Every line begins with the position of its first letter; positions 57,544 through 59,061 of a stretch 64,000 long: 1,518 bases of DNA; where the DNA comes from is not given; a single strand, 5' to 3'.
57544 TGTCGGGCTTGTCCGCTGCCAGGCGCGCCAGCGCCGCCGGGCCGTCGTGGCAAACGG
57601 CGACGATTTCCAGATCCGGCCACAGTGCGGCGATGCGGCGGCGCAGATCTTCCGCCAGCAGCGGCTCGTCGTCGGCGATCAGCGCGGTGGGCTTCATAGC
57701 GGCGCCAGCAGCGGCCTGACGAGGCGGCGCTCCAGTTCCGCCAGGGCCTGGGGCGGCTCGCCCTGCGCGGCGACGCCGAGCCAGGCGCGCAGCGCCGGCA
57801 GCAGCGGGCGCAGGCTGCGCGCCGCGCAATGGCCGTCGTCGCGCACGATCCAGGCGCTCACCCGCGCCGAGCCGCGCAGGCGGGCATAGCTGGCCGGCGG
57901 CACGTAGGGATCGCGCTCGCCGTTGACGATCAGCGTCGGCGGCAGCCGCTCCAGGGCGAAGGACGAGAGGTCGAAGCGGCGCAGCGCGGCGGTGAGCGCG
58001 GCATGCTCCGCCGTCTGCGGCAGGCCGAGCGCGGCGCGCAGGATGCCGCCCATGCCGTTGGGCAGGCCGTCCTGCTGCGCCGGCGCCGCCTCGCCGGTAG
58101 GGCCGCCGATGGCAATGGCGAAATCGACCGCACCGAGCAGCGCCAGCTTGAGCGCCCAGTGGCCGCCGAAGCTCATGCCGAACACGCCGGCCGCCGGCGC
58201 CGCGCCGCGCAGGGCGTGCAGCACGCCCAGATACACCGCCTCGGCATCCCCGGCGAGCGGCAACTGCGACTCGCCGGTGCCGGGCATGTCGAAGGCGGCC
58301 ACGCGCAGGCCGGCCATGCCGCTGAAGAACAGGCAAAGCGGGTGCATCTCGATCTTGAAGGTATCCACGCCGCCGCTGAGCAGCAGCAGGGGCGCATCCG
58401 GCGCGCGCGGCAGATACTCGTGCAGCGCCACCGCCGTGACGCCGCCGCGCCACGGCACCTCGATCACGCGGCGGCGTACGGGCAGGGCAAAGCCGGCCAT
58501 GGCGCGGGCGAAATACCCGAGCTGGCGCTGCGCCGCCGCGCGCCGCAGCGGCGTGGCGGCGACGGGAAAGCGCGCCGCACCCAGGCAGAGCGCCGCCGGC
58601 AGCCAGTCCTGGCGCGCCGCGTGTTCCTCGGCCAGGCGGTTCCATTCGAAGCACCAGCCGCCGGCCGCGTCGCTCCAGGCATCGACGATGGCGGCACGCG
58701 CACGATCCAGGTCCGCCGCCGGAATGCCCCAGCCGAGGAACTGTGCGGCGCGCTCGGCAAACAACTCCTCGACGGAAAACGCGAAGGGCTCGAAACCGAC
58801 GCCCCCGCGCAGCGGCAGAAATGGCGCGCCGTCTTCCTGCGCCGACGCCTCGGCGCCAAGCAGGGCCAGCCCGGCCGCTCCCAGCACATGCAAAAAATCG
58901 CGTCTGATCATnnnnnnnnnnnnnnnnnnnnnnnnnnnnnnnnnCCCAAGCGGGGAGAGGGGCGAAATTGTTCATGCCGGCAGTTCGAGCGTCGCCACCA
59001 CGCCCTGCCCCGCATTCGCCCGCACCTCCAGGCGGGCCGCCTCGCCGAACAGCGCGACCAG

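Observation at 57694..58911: Tat-exported FrsA/DUF1100-like hydrolase placed between a kinase and its cognate regulator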

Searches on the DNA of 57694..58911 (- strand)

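Call 69: search_dna_similar(query=L081:2105-2707:+, collection=plasmids, mode=distant, max_rows=5)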
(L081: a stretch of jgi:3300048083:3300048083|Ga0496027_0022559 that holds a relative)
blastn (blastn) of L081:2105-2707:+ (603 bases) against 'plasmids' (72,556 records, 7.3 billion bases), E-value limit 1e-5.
Records with a match: 1; places in all: 1; records where one place covers at least 80% of the query: 0.
Best place of each record, by identity: 60-80% 1.
By first word of the organism name: Candidatus 1.
By predicted mobility (MOB-suite, as given by PLSDB): non-mobilizable 1.
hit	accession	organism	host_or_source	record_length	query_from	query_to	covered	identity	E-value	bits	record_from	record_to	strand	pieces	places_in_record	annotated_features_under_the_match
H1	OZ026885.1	Candidatus Methylocalor cossyra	-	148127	64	185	20%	74.6%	2e-12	82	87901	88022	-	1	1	protein of unknown function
